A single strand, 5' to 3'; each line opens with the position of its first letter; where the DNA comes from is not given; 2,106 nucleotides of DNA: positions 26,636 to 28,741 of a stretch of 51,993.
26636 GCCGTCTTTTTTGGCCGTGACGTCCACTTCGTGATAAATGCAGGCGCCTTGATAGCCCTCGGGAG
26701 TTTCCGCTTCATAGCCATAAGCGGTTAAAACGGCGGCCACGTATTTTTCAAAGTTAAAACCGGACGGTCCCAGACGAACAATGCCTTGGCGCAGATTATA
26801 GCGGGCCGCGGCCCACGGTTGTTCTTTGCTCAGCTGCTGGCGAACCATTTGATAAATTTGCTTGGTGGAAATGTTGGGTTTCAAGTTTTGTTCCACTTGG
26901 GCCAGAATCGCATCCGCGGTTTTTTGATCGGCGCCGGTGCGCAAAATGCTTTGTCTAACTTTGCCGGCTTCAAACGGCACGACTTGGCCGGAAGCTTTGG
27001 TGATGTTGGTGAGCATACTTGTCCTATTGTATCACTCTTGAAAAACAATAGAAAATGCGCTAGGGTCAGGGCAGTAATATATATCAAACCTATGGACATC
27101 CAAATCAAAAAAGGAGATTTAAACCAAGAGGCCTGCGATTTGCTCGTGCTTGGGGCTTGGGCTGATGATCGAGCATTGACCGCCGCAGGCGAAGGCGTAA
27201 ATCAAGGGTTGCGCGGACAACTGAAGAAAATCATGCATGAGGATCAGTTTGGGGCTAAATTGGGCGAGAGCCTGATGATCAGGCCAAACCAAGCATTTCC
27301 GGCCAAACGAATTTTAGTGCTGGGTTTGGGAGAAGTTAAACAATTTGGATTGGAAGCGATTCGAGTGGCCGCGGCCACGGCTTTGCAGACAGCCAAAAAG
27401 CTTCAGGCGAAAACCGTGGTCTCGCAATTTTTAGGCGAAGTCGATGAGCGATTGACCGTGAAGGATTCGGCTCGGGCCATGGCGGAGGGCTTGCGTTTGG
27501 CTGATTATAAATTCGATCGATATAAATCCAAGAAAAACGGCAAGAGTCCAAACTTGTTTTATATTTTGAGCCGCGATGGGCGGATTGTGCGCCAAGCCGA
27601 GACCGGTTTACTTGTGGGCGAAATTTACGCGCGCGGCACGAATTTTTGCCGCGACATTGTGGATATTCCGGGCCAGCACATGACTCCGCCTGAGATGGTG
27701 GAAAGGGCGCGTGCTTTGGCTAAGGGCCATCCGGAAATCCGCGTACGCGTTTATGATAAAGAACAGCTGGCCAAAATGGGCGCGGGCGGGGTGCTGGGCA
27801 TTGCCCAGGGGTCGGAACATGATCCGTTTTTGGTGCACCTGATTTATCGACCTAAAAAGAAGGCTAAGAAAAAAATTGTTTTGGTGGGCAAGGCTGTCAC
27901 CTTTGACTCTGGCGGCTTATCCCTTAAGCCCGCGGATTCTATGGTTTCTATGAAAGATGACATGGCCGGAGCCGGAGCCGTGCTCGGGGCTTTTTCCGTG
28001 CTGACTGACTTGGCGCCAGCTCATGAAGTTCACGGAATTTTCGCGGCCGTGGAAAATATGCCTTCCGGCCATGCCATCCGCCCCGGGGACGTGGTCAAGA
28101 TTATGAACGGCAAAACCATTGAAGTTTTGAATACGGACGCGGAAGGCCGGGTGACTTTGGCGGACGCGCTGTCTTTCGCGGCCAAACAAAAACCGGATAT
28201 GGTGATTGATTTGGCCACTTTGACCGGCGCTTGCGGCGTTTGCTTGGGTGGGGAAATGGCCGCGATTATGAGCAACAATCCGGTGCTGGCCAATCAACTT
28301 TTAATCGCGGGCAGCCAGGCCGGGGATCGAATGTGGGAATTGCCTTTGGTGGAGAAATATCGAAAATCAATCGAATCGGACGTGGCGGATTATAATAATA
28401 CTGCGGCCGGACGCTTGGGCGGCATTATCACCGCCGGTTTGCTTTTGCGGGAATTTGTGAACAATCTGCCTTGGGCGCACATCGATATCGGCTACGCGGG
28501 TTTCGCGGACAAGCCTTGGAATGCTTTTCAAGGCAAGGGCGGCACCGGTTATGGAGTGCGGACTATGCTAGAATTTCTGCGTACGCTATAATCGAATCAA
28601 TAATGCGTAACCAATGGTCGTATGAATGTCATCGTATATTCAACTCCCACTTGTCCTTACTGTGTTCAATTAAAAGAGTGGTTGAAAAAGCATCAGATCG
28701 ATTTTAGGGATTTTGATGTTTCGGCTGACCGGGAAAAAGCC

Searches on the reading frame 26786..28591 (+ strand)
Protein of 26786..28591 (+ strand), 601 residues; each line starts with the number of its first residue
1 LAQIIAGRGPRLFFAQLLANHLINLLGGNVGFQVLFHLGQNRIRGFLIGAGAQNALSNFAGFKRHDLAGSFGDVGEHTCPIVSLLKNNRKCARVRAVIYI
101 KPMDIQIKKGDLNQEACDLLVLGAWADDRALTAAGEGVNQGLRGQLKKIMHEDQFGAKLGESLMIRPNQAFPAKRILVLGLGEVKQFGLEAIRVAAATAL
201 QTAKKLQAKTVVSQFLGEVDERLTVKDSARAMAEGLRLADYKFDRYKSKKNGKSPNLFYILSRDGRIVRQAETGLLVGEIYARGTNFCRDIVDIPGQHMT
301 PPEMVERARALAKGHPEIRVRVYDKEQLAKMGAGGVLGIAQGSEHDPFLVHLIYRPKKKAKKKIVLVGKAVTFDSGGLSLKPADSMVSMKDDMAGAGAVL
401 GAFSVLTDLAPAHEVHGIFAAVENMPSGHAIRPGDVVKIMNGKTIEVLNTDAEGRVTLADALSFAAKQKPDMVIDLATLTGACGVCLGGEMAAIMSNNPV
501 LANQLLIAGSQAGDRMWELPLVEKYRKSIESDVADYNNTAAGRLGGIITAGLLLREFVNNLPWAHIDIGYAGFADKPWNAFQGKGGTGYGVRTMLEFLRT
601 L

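Call 53: search_protein_families(library=pfam, proteins=[window:26786-28591:+], max_evalue=0.001)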
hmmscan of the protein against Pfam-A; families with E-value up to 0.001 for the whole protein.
window:26786-28591:+ (601 aa): 2 families
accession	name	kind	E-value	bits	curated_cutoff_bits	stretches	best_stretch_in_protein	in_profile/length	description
PF00883.26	Peptidase_M17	-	4.3e-114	381.4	25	1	286-594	1-309/310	Cytosol aminopeptidase family, catalytic domain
PF02789.23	Peptidase_M17_N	-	4e-27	95.1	23.4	1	121-250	1-129/129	Cytosol aminopeptidase family, N-terminal domain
